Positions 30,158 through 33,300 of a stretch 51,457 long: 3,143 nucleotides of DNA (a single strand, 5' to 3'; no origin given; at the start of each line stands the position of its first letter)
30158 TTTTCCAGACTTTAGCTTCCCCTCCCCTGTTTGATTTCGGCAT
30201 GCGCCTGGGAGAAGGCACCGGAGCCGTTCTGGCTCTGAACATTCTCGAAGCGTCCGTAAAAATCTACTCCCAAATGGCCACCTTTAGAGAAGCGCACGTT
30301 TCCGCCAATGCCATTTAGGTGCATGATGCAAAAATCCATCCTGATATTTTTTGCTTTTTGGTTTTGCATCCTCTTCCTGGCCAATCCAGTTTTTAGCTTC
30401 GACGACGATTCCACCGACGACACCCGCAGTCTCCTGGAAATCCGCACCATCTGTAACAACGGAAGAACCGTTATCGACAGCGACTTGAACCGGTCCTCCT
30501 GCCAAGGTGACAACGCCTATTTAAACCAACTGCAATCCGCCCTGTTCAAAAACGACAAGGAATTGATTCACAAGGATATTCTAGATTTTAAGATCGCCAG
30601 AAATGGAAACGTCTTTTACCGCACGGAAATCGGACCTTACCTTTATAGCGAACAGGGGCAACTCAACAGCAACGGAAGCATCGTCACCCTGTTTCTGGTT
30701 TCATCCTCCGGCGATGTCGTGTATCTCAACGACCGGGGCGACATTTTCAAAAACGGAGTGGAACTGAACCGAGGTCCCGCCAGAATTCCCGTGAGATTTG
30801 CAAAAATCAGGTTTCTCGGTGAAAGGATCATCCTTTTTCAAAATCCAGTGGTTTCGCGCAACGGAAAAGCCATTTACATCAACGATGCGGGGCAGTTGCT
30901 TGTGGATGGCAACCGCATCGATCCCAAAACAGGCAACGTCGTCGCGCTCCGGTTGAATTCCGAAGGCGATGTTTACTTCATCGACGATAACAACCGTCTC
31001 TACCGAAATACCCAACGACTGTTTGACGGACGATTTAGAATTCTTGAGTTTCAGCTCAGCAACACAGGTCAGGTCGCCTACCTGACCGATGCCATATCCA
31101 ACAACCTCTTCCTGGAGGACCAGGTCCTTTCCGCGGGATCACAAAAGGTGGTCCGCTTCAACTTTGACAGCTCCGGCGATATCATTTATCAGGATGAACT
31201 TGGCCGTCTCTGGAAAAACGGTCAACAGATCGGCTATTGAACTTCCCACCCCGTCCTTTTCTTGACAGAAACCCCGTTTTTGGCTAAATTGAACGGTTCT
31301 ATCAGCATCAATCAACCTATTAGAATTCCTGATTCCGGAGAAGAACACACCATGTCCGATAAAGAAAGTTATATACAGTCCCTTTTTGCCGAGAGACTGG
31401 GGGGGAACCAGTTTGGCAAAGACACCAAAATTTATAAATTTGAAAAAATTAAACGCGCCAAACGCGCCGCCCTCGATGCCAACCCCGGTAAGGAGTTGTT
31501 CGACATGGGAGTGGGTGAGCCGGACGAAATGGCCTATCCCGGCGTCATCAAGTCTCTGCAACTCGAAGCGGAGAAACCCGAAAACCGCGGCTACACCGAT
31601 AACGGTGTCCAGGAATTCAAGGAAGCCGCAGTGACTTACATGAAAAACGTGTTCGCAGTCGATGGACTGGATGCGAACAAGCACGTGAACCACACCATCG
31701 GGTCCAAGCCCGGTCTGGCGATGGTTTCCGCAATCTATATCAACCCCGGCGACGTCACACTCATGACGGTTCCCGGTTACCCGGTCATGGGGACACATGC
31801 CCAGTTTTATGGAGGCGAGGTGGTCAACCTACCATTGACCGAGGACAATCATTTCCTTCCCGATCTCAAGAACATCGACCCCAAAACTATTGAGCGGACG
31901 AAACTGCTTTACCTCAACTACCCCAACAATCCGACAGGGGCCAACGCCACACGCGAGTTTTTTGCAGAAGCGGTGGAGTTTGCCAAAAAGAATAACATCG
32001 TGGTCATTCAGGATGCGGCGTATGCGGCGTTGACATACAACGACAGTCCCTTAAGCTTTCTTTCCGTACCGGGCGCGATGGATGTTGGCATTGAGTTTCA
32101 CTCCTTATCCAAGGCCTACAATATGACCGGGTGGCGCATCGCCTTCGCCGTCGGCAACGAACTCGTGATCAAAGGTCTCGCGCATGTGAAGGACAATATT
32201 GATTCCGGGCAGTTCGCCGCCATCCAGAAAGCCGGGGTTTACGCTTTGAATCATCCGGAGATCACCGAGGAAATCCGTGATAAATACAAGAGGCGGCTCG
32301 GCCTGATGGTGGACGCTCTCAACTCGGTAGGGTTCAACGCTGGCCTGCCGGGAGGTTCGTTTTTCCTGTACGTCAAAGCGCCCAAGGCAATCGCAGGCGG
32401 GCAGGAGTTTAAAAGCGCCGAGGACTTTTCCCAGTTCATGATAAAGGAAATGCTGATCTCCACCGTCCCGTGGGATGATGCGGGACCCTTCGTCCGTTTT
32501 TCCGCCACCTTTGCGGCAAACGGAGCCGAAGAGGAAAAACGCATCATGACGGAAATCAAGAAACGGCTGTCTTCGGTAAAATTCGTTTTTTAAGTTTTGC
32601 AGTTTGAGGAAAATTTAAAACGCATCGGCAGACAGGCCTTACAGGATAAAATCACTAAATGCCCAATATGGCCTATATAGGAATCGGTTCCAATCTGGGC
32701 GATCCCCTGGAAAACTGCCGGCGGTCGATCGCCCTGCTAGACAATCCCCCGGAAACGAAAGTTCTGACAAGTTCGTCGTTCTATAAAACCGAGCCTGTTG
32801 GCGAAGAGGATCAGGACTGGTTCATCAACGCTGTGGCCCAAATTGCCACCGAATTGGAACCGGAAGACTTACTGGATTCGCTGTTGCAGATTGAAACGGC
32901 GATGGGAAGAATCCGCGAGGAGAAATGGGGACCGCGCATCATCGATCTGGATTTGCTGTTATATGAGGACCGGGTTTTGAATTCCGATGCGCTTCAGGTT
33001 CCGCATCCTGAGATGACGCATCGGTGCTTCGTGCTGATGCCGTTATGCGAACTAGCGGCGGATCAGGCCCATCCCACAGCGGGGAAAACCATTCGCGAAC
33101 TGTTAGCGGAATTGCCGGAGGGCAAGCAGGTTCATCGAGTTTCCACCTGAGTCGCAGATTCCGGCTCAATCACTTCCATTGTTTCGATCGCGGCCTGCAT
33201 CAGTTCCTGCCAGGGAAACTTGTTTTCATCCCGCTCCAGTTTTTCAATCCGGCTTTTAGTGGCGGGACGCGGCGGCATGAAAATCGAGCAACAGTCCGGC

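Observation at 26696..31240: Candidate undescribed envelope module for corrinoid acquisition: long TonB, Ca-repeat protein, cytochrome c lipoprotein and blade-repeat protein under B12-riboswitch control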

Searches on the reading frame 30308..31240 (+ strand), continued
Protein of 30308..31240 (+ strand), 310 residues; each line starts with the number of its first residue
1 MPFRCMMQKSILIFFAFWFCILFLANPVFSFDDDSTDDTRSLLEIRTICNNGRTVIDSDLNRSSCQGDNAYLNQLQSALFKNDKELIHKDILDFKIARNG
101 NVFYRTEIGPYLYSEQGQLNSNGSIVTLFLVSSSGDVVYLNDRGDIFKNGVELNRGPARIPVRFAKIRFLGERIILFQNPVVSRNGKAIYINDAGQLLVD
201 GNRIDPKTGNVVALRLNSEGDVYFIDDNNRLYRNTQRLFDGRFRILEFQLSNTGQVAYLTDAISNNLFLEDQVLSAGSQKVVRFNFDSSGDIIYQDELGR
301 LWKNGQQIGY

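Call 73: find_related_loci(query=A1, collection=genome_contigs, flank=6000)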
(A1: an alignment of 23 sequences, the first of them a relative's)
Query A1 (304 aa) in genome_contigs; peptide patterns used: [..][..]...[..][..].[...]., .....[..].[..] (x = any residue, [..] = any of these).
121 stretches matched a pattern; 12 encode a relative of the query (tblastn E <= 1e-3); 12 distinct loci.
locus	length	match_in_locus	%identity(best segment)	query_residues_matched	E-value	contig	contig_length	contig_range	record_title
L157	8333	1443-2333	68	7-303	9e-129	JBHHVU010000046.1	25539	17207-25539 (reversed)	MAG: Nitrospinaceae bacterium isolate S.4.sp1_bin.35 NODE_563_length_25539_cov_9.256632, whole genome shotgun sequence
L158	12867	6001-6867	68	23-302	3e-121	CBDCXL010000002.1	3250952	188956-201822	MAG: Nitrospinales bacterium isolate 4e79c772-6b72-4db0-bd25-b8212fbdc190 genome assembly, contig: contig_2, whole genom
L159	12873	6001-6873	66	21-304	3e-118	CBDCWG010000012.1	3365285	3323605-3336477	MAG: Nitrospinales bacterium isolate a2619a5f-0194-4d6d-9150-7445cf304463 genome assembly, contig: contig_12, whole geno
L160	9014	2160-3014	58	18-302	1e-102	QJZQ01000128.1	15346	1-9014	MAG: Nitrospirae bacterium isolate SZUA-350 scaffold_11480, whole genome shotgun sequence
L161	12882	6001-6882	56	7-302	4e-101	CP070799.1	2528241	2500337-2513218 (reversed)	MAG: Nitrospinaceae bacterium isolate bin1391 chromosome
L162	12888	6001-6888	41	4-302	2e-76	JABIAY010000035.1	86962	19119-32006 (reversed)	MAG: Nitrospina sp. isolate SI048_bin14 k141_1009778, whole genome shotgun sequence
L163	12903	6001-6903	46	6-302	6e-76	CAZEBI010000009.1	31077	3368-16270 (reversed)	MAG TPA_asm: uncultured Nitrospina sp. isolate SRP215229_co1_186 genome assembly, contig: NODE_777_length_31077_cov_13.8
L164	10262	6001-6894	43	6-302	8e-74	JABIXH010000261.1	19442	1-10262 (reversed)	MAG: Nitrospina sp. isolate SI073_bin113 k141_2493623, whole genome shotgun sequence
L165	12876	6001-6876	45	8-302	8e-74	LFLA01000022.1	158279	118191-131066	MAG: Nitrospina sp. LS_NOB contig18653, whole genome shotgun sequence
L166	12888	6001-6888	43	12-302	3e-72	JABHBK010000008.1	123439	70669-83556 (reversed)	MAG: Nitrospina sp. isolate SI036_bin78 k141_516086, whole genome shotgun sequence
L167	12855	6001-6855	41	15-302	5e-68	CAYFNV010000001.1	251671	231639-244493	MAG TPA_asm: uncultured Nitrospina sp. isolate ERP019367_co1_61 genome assembly, contig: NODE_57_length_251671_cov_25.88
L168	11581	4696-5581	39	4-300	9e-55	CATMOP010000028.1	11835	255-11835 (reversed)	MAG: uncultured Nitrospina sp. isolate SRR3967319_bin.10_MetaWRAP_v1.3_MAG genome assembly, contig: ERZ508525.1684, whol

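Call 92: search_solved_structures(query=A1, max_evalue=10)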
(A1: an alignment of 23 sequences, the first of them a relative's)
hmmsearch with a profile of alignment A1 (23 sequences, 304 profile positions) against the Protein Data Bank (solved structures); distinct sequences matched with E-value up to 10: 1.
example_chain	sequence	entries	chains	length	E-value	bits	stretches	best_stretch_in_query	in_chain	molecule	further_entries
1z1y_A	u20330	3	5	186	0.54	12.5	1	35-77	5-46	ookinete surface protein Pvs25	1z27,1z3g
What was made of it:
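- On BtuG-type B12-binding beta-propeller lipoprotein: No sequence match in the PDB (call 92).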

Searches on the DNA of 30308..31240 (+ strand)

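Call 12: search_rna_families(sources=[L001, L002], threshold=gathering)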
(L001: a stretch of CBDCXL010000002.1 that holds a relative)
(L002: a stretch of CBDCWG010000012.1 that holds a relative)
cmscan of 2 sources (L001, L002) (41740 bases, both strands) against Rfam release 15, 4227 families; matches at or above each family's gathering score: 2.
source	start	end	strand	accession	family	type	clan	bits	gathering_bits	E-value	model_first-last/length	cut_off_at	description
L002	2448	2613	+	RF00174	Cobalamin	Cis-reg; riboswitch;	CL00101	104.1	31.5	3.7e-25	1-189/189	no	Cobalamin riboswitch aptamer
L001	2099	2269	+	RF00174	Cobalamin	Cis-reg; riboswitch;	CL00101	88.4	31.5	1.1e-20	1-189/189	no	Cobalamin riboswitch aptamer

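Call 24: search_rna_families(sources=[L003, L004, L005], threshold=gathering)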
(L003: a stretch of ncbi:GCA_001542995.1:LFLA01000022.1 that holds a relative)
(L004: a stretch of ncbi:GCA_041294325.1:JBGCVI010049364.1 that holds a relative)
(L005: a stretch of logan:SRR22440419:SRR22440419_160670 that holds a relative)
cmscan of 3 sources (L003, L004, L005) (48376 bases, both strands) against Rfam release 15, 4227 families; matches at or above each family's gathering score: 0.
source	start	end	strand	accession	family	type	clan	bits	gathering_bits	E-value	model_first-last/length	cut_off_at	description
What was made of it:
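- Tried and rejected: Riboswitches within 10 kb upstream in L003, L004 and L005: none (call 24).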

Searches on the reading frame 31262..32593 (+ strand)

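Call 6: search_protein_families(library=pfam, proteins=[window:31262-32593:+], max_evalue=0.01)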
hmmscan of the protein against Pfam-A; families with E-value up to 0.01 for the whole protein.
window:31262-32593:+ (443 aa): 1 family
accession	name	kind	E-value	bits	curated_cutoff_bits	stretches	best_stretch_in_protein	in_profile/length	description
PF00155.27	Aminotran_1_2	-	3.9e-44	151.7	19.7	1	78-404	2-333/361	Aminotransferase class I and II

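Call 26: search_protein_families(library=ncbifam, proteins=[window:31262-32593:+], max_evalue=0.001)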
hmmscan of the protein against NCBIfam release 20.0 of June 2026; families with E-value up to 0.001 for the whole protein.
window:31262-32593:+ (443 aa): 66 families (the best 25 are shown)
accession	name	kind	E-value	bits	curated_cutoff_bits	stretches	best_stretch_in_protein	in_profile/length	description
NF004937.0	PRK06290.1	equivalog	4.2e-207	687.8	585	1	35-443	2-410/410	LL-diaminopimelate aminotransferase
NF006756.0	PRK09276.1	subfamily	2.2e-107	359.4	507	1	57-420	13-373/387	LL-diaminopimelate aminotransferase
TIGR03540.1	DapC_direct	equivalog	2.2e-107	359.3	593.25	1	58-421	12-372/383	LL-diaminopimelate aminotransferase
NF005977.0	PRK08068.1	subfamily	1.5e-86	291.1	494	1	73-402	28-352/391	transaminase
NF005815.0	PRK07681.1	equivalog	2.1e-82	277.3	545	1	73-378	28-334/399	LL-diaminopimelate aminotransferase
NF004611.0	PRK05942.1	equivalog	8.2e-76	255.5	628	1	58-385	18-338/394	aspartate aminotransferase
NF006604.0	PRK09148.1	equivalog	5.4e-73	246.3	648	1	58-403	14-355/406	LL-diaminopimelate aminotransferase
NF005613.0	PRK07366.1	equivalog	2e-65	221.3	486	1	59-379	14-335/391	LL-diaminopimelate aminotransferase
NF006033.0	PRK08175.1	equivalog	6.1e-65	219.8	647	1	58-403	19-360/407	alanine transaminase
NF006387.0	PRK08636.1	equivalog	5.7e-62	210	675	1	58-403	16-364/403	LL-diaminopimelate aminotransferase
NF041364.1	GntC_guanitoxin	equivalog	2.2e-55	188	415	1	82-380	3-306/356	guanitoxin biosynthesis PLP-dependent (S)-gamma-hydroxy-L-arginine cyclodehydratase GntC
TIGR03537.1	DapC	equivalog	1.3e-48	165.8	453.6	1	79-378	2-300/350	succinyldiaminopimelate transaminase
NF041091.1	asp_aminotase_Arch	equivalog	4.2e-45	154.2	550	1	68-418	18-358/376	aspartate aminotransferase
NF004975.0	PRK06348.1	equivalog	2.7e-41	141.9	549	1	73-405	25-351/384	pyridoxal phosphate-dependent aminotransferase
NF005816.0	PRK07682.1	equivalog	1.9e-38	132.1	620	1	77-403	29-349/390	aminotransferase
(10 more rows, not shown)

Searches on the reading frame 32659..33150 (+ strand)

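Call 8: search_protein_families(library=pfam, proteins=[window:32659-33150:+], max_evalue=0.001)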
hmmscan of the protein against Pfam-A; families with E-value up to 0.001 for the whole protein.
window:32659-33150:+ (163 aa): 1 family
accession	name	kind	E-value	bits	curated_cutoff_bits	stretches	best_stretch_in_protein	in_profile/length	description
PF01288.25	HPPK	-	1.2e-40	139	25.7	1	6-133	1-115/116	7,8-dihydro-6-hydroxymethylpterin-pyrophosphokinase (HPPK)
